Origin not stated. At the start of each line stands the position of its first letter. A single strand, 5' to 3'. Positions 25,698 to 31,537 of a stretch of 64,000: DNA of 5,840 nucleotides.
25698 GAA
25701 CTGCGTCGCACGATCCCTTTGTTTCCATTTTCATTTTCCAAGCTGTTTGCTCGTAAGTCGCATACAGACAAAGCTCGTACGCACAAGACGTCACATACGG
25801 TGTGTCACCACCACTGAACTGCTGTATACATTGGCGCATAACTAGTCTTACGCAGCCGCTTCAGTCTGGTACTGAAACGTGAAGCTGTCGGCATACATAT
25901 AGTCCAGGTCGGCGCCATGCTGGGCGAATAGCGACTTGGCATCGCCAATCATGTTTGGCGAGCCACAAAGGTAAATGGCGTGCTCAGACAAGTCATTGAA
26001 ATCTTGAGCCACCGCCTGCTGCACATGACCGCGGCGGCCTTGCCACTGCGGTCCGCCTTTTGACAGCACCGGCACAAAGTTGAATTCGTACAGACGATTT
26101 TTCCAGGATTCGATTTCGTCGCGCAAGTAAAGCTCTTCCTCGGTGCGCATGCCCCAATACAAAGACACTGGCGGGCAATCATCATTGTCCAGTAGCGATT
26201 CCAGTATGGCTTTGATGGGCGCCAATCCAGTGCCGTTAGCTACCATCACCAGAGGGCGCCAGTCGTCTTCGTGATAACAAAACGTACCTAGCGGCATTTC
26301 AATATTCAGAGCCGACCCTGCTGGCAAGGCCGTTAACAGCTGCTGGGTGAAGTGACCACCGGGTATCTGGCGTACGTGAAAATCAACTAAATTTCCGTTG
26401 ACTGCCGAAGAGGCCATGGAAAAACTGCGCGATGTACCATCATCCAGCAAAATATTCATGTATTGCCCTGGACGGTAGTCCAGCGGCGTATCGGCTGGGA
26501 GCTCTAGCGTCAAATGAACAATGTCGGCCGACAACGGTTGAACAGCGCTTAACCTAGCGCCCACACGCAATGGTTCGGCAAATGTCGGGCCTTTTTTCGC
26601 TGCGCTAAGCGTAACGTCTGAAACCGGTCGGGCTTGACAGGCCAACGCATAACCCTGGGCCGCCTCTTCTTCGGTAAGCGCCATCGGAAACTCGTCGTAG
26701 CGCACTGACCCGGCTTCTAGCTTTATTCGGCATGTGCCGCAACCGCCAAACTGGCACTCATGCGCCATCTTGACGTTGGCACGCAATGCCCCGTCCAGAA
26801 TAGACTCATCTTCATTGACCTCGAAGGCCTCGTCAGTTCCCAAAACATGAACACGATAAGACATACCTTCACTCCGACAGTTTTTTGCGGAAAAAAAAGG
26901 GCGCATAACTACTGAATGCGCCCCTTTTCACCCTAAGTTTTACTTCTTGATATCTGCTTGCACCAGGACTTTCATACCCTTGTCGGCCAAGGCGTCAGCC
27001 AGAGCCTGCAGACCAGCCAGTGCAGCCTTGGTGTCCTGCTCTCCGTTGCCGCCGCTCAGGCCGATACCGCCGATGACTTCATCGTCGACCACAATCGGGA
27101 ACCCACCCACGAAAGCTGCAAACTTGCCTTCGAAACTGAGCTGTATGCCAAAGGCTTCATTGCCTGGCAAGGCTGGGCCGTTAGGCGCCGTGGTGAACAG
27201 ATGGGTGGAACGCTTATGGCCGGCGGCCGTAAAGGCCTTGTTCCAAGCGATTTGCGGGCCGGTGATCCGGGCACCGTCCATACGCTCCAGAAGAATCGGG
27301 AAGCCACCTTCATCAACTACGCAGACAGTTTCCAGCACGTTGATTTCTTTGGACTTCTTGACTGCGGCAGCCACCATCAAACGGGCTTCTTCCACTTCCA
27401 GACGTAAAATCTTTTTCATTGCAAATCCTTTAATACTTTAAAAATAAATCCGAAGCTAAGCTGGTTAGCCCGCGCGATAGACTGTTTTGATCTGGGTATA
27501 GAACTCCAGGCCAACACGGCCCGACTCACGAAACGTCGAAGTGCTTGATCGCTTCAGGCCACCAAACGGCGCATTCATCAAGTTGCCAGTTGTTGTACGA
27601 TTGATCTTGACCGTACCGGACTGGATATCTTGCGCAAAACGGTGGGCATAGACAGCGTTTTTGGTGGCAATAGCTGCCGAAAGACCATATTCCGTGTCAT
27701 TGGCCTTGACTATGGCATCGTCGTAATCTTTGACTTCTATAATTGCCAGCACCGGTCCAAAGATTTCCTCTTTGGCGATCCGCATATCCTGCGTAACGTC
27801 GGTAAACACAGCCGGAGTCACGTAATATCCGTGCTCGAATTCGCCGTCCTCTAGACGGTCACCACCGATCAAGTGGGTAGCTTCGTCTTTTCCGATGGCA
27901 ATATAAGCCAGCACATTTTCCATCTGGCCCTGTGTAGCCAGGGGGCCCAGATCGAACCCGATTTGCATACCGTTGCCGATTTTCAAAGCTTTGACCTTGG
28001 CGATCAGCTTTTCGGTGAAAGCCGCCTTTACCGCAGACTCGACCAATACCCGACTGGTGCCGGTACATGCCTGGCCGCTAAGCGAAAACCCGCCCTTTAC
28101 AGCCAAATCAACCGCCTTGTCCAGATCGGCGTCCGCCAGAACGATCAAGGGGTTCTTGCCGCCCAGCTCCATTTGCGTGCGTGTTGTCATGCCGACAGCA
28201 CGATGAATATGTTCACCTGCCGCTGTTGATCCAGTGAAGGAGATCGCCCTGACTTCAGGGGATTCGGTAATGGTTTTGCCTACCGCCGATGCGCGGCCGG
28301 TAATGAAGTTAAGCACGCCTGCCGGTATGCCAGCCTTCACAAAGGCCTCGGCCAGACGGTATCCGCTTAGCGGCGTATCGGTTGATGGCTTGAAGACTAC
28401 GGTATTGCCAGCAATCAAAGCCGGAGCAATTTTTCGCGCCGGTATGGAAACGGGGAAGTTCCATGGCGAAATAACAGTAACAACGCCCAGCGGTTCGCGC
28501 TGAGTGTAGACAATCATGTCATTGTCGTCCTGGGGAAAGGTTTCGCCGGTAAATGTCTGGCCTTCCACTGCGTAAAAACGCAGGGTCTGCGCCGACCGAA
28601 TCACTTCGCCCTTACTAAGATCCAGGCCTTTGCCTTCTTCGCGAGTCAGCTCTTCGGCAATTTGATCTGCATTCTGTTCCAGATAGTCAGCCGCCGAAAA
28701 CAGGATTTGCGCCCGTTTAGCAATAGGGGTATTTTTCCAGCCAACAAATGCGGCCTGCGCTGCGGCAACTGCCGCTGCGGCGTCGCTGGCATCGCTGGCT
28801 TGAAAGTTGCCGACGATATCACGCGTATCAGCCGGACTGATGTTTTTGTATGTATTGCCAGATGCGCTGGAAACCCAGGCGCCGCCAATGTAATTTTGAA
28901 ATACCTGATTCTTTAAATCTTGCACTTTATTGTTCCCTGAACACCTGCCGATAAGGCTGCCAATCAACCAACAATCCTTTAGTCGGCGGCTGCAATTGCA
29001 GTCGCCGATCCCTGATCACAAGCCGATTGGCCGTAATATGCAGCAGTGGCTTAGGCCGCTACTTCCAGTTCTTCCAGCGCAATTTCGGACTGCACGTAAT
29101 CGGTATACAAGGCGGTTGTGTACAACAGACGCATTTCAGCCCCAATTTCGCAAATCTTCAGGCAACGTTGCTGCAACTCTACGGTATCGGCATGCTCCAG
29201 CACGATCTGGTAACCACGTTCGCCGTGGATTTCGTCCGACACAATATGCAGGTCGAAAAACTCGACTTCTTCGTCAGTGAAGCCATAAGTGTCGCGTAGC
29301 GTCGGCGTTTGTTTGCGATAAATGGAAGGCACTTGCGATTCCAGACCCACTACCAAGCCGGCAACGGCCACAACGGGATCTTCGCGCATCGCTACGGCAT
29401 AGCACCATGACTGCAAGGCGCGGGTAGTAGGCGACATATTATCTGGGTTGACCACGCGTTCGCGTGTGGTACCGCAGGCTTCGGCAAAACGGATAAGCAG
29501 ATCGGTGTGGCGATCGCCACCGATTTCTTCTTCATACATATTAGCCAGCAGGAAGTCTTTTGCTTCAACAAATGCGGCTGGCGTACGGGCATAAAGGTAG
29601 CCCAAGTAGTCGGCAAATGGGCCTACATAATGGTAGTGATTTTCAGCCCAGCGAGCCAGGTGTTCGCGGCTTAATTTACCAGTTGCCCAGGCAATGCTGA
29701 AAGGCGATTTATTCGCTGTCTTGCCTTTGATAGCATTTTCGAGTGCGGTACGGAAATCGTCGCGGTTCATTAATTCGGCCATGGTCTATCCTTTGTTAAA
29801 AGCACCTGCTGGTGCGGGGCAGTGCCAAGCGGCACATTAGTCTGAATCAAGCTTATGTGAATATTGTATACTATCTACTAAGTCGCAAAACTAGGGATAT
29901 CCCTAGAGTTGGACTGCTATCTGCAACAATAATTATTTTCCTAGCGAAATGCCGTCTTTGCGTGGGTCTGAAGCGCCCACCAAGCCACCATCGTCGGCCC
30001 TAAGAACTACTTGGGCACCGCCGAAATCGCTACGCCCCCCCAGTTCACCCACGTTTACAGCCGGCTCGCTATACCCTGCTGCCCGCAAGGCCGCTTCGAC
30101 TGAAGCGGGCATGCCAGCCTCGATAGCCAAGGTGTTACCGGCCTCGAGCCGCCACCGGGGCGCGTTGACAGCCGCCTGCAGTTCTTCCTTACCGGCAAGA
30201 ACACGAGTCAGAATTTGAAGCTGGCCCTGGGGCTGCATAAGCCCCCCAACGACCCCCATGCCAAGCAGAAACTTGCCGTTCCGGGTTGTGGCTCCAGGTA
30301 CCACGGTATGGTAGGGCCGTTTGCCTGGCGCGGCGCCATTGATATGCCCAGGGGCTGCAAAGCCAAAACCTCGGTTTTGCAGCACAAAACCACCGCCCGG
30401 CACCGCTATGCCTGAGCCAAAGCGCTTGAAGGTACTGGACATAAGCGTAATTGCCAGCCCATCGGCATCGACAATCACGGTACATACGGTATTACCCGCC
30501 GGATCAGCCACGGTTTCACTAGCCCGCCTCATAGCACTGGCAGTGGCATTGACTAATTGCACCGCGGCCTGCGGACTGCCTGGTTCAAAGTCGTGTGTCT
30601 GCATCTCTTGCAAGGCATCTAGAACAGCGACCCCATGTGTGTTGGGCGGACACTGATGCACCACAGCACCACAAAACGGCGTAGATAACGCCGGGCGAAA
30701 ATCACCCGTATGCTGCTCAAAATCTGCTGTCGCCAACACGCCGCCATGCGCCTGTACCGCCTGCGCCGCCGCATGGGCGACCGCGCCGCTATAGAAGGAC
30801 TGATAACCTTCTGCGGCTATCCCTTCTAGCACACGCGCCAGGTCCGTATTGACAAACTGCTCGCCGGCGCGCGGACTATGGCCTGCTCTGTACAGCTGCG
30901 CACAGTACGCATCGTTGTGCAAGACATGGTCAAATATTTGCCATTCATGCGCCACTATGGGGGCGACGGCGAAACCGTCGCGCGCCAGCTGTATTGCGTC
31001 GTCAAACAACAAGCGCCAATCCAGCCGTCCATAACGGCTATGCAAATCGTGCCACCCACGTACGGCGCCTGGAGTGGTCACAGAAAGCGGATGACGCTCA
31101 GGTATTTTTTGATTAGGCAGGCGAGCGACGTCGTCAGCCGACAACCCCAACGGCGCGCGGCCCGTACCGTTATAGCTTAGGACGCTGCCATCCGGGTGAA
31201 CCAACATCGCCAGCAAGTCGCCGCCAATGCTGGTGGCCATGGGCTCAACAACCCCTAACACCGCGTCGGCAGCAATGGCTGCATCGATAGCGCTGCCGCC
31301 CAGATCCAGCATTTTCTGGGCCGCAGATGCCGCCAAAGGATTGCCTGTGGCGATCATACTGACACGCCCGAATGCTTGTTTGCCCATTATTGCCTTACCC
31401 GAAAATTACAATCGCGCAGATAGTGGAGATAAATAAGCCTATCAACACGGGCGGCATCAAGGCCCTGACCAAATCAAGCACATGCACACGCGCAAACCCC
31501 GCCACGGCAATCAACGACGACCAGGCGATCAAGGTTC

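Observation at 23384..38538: A ~15-kb multi-operon island built around a di-iron heme-oxygenase-like protein, an orphan [2Fe-2S] electron-transfer chain, amidohydrolases and four transport systems: a candidate undescribed oxidative catabolic system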

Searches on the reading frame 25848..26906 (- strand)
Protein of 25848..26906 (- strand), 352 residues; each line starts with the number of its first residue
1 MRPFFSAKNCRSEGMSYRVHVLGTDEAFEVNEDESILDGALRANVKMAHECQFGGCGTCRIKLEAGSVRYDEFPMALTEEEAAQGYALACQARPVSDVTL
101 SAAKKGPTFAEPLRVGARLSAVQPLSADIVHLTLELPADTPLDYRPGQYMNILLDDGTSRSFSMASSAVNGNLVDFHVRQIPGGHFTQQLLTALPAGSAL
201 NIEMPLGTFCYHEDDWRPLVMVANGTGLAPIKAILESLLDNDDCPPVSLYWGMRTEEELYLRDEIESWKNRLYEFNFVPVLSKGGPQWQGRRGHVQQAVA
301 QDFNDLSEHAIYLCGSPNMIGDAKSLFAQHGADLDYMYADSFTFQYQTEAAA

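Call 3: search_protein_families(library=pfam, proteins=[window:25848-26906:-], max_evalue=0.01)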
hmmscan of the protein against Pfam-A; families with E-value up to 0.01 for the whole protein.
window:25848-26906:- (352 aa): 3 families
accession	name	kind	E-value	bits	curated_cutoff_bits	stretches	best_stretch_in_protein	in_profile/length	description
PF00175.26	NAD_binding_1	-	5.6e-25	88.6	22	1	221-324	1-108/109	Oxidoreductase NAD-binding domain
PF00111.32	Fer2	-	3.7e-17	62.5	21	1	19-94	1-76/77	2Fe-2S iron-sulfur cluster binding domain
PF00970.30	FAD_binding_6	-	3e-13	50.4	21.1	1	118-211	3-99/99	Oxidoreductase FAD-binding domain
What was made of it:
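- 25848..26906 (-): NAD(P)H:ferredoxin-type reductase with an N-terminal [2Fe-2S] domain (BenC/MmoC architecture). Pfam Fer2 + FAD_binding_6 + NAD_binding_1 (call 3).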

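Call 5: search_protein_families(library=ncbifam, proteins=[window:25848-26906:-], max_evalue=0.001)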
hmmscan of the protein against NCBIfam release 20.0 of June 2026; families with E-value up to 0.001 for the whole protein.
window:25848-26906:- (352 aa): 26 families (the best 25 are shown)
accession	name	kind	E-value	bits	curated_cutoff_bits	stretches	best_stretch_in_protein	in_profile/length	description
NF040810.1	BenC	equivalog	4.1e-58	197.1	430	1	28-343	15-331/333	benzoate 1,2-dioxygenase electron transfer component BenC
NF005963.0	PRK08051.1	equivalog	1.1e-55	188.4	230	1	117-344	6-232/233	NAD(P)H-flavin reductase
NF045803.1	MethMoxFADbindMmoC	equivalog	2e-54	184.6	500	1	26-342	14-340/343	aromatic/alkene monooxygenase hydroxylase FAD-binding subunit MmoC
NF008822.0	PRK11872.1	equivalog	2.6e-54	184.5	402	1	27-343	16-336/341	anthranilate 1,2-dioxygenase electron transfer component AntC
NF052252.1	flav_redu_LuxG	exception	4.8e-41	140.4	340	1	118-344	4-231/232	flavin mononucleotide reductase LuxG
TIGR02160.1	PA_CoA_Oxy5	hypoth_equivalog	1.7e-39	135.6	420.8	2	118-344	5-243/352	1,2-phenylacetyl-CoA epoxidase subunit PaaE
NF004317.0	PRK05713.1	equivalog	3.6e-30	105.3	338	1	25-277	8-253/312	iron-sulfur-binding ferredoxin reductase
NF058606.1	GlBtMonoRdsGbcB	equivalog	4.6e-28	98.1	500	2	143-343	42-248/362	glycine betaine monooxygenase reductase subunit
NF007964.0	PRK10684.1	equivalog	9.7e-26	90.5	383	2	133-348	26-243/333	NADH oxidoreductase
TIGR01941.1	nqrF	equivalog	3.2e-18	65.8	295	2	155-342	202-403/405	NADH:ubiquinone reductase (Na(+)-transporting) subunit F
NF009805.0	PRK13289.1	equivalog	4e-17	62.2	432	1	122-335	162-385/399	NO-inducible flavohemoprotein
TIGR02911.1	sulfite_red_B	equivalog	1.3e-14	53.9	288.6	1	143-337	30-219/261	anaerobic sulfite reductase subunit AsrB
TIGR02008.1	fdx_plant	subfamily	2.5e-12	46.4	81.15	1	17-104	3-92/97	ferredoxin [2Fe-2S]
NF040756.1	corr_regen_AcsV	exception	4.4e-11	41.9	800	1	24-114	7-97/632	corrinoid activation/regeneration protein AcsV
NF006220.0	PRK08345.1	subfamily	7e-11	41.9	395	1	142-278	41-176/294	cytochrome-c3 hydrogenase subunit gamma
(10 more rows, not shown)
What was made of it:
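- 25848..26906 (-): NCBIfam BenC 197 bits and MmoC 185 bits, both below cutoff (call 5).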

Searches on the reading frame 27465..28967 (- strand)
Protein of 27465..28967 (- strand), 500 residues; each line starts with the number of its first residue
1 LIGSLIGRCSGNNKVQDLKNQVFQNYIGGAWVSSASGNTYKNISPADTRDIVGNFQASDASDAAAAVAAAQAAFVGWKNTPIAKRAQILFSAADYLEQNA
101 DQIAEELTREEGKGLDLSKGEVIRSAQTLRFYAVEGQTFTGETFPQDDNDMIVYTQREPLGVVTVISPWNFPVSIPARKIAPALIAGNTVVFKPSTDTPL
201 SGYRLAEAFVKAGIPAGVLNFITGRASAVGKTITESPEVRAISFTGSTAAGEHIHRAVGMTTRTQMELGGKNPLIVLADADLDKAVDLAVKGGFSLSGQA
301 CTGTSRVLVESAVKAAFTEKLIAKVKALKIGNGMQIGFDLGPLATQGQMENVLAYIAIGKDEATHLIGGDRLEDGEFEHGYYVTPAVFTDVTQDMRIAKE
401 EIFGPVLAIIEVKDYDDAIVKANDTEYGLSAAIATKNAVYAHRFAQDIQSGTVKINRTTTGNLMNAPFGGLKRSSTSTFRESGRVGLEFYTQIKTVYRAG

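Call 3: search_protein_families(library=pfam, proteins=[window:27465-28967:-], max_evalue=0.01)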
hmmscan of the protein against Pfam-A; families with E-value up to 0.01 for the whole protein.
window:27465-28967:- (500 aa): 2 families
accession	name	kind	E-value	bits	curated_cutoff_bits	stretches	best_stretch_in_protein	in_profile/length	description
PF00171.27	Aldedh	-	2.2e-167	557.7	23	1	31-496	1-461/461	Aldehyde dehydrogenase family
PF05893.19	LuxC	-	4.1e-05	23.1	21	1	149-324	81-258/401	Acyl-CoA reductase (LuxC)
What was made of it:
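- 27465..28967 (-): NAD(P)-dependent aldehyde dehydrogenase, proposed to oxidise the aldehyde product. Pfam Aldedh 558 bits (call 3).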

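Call 5: search_protein_families(library=ncbifam, proteins=[window:27465-28967:-], max_evalue=0.001)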
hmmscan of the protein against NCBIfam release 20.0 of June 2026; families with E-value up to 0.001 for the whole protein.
window:27465-28967:- (500 aa): 45 families (the best 25 are shown)
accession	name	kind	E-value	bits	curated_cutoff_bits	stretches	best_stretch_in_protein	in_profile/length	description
NF042993.1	AlphKGSA_gudD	equivalog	4e-172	573.3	770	1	21-497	2-479/481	alpha-ketoglutaric semialdehyde dehydrogenase GucD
NF052305.1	DioxValDhHalo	equivalog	5.1e-162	540.1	750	1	22-498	4-481/483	2,5-dioxovalerate dehydrogenase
NF009725.0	PRK13252.1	equivalog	2e-131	438.8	593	1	21-497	5-478/488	betaine-aldehyde dehydrogenase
TIGR01804.1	BADH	equivalog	2e-130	435.4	668.6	1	26-494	1-467/467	betaine-aldehyde dehydrogenase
TIGR02299.1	HpaE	equivalog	3.6e-128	428.2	638.35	1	25-496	3-474/488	5-carboxymethyl-2-hydroxymuconate semialdehyde dehydrogenase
NF010000.0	PRK13473.1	subfamily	9.3e-113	377.4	615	1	24-496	4-470/475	aminobutyraldehyde dehydrogenase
NF040648.1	lactal_redase_Meth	equivalog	2.7e-112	376.1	650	1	27-496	3-460/463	lactaldehyde dehydrogenase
NF002852.0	PRK03137.1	subfamily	1.2e-110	370.8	648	1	13-496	27-510/514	L-glutamate gamma-semialdehyde dehydrogenase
TIGR01780.1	SSADH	subfamily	2.2e-110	369.6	646.35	1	48-494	6-448/448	succinate-semialdehyde dehydrogenase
NF006916.0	PRK09407.1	equivalog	3.6e-106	355.9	521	1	33-497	29-491/526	succinic semialdehyde dehydrogenase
NF045735.1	PaDhStyDPseudo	equivalog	7.1e-105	351.4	850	1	26-497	6-480/483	phenylacetaldehyde dehydrogenase StyD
TIGR03216.1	OH_muco_semi_DH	equivalog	2.5e-104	349.6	693.25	1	24-496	2-477/481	2-hydroxymuconic semialdehyde dehydrogenase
NF050026.1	AcaldDHExaC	equivalog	8.6e-103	344.6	900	1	21-496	14-491/503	acetaldehyde dehydrogenase ExaC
NF045736.1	PaDhStyDRhodo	equivalog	2.2e-100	336.5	800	1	24-496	4-475/479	phenylacetaldehyde dehydrogenase StyD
NF007497.0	PRK10090.1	equivalog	3.6e-99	332.7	500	1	21-497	5-476/480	aldehyde dehydrogenase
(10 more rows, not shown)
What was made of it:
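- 27465..28967 (-): Best NCBIfam hit is alpha-ketoglutaric semialdehyde dehydrogenase at 573 bits, below the 770 cutoff (call 5).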

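Call 87: search_solved_structures(query=window:27465-28967:-, max_evalue=1e-100)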
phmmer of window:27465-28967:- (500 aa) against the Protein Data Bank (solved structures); distinct sequences matched with E-value up to 1e-100: 6.
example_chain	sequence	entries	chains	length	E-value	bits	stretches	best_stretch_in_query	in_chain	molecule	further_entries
6bjp_A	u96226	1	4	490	9.3e-107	360.9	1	25-496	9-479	NAD/NADP-dependent betaine aldehyde dehydrogenase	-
2wme_A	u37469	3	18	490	1.7e-106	360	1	25-496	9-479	BETAINE ALDEHYDE DEHYDROGENASE | NAD/NADP-dependent betaine aldehyde dehydrogenase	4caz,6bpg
2wox_A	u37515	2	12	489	1.9e-106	359.9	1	25-496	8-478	BETAINE ALDEHYDE DEHYDROGENASE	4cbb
2xdr_A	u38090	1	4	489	1.3e-105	357.2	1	25-496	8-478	BETAINE ALDEHYDE DEHYDROGENASE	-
3zqa_A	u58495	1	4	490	4.2e-105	355.5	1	25-496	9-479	BETAINE ALDEHYDE DEHYDROGENASE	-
6wsa_A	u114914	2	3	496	5.2e-102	345.3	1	25-496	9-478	NAD/NADP-dependent betaine aldehyde dehydrogenase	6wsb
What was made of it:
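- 27465..28967 (-): Nearest solved structures are betaine/amino-aldehyde dehydrogenases (call 87).
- The ALDH resembles alpha-ketoglutaric semialdehyde and amino-aldehyde dehydrogenases (calls 5, 87).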

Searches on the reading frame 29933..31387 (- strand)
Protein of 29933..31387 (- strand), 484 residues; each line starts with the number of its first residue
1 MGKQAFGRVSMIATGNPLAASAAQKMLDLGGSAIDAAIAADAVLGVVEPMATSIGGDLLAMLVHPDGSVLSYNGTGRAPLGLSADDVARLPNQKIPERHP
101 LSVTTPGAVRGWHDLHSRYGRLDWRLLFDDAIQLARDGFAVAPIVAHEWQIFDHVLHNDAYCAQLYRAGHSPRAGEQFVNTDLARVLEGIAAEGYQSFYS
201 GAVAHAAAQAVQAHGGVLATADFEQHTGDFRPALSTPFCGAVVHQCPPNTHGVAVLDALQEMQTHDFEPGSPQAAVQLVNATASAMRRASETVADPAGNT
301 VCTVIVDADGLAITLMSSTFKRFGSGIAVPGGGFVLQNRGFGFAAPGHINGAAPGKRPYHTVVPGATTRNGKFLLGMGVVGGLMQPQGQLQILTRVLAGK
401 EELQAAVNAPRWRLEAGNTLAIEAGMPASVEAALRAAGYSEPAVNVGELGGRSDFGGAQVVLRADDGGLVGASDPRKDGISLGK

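Call 3: search_protein_families(library=pfam, proteins=[window:29933-31387:-], max_evalue=0.01)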
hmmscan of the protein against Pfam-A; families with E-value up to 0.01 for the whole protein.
window:29933-31387:- (484 aa): 1 family
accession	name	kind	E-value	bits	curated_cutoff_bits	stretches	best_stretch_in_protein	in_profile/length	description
PF01019.26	G_glu_transpept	-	3.7e-104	349.8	27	2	25-296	2-279/512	Gamma-glutamyltranspeptidase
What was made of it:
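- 29933..31387 (-): Cytoplasmic GGT-family Ntn hydrolase; accessory 'feeder' enzyme. Pfam G_glu_transpept 350 bits (call 3).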

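Call 5: search_protein_families(library=ncbifam, proteins=[window:29933-31387:-], max_evalue=0.001)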
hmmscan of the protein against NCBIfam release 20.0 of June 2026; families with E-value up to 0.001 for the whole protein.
window:29933-31387:- (484 aa): 2 families
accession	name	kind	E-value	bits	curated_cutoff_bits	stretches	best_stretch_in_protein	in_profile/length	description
TIGR00066.1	g_glut_trans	equivalog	1.2e-75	255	357.85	2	11-275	2-274/518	gamma-glutamyltransferase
NF007187.0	PRK09615.1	equivalog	8.8e-39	133.2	990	2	10-297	50-346/581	gamma-glutamyltransferase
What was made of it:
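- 29933..31387 (-): Below the TIGR00066 cutoff (255 vs 358, call 5).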

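Call 31: search_solved_structures(query=window:29933-31387:-, max_evalue=1e-10)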
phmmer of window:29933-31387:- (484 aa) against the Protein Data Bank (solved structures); distinct sequences matched with E-value up to 1e-10: 27.
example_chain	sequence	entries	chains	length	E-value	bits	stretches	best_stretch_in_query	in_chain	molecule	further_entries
2nlz_A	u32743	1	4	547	2.2e-70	241.3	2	6-267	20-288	Cephalosporin acylase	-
2i3o_A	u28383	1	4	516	5.1e-55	190.6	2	5-272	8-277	Gamma-glutamyltransferase related protein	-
4y23_A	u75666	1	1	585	1.7e-38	136.1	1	3-264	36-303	Gamma glutamyl transpeptidase,Gamma-glutamyltranspeptidase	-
2e0w_A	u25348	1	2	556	1.5e-36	129.7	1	9-296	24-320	Gamma-glutamyltranspeptidase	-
2nqo_A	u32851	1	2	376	1e-27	100.6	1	8-290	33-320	Gamma-glutamyltranspeptidase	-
2qm6_A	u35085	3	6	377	1e-27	100.5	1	8-290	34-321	Gamma-glutamyltranspeptidase | Gamma-glutamyltranspeptidase (Ggt) Large subunit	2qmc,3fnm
5bpk_A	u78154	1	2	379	1.1e-27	100.5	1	8-290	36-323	Gamma-glutamyltranspeptidase (Ggt)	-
2dbu_A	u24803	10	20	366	6e-27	98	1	9-296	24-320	Gamma-glutamyltranspeptidase | Gamma-glutamyltranspeptidase large chain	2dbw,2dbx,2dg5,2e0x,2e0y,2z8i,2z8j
5xlu_A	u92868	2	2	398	9e-27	97.4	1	3-265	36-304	Gamma glutamyl transpeptidase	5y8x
5y9b_A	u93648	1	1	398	1.2e-26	97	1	3-265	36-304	Gamma glutamyl transpeptidase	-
4ott_A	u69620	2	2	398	1.9e-26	96.3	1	3-265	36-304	Gamma glutamyl transpeptidase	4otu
5hft_B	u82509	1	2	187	1.1e-25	93.9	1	301-483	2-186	Gamma-glutamyltranspeptidase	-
3a75_A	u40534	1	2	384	2.6e-23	86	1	6-261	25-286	Gamma-glutamyltranspeptidase large chain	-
3whq_A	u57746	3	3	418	3.4e-23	85.6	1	6-261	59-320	Gamma-glutamyltranspeptidase large chain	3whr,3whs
4z9o_A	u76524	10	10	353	5.4e-23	85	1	22-244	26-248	Gamma-glutamyltranspeptidase 1 | Gamma-glutamyltranspeptidase 1 heavy chain | Glutathione hydrolase 1 heavy chain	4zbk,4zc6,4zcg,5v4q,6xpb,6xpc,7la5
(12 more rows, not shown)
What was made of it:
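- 29933..31387 (-): Nearest solved structure is the 'cephalosporin acylase' 2nlz (call 31).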
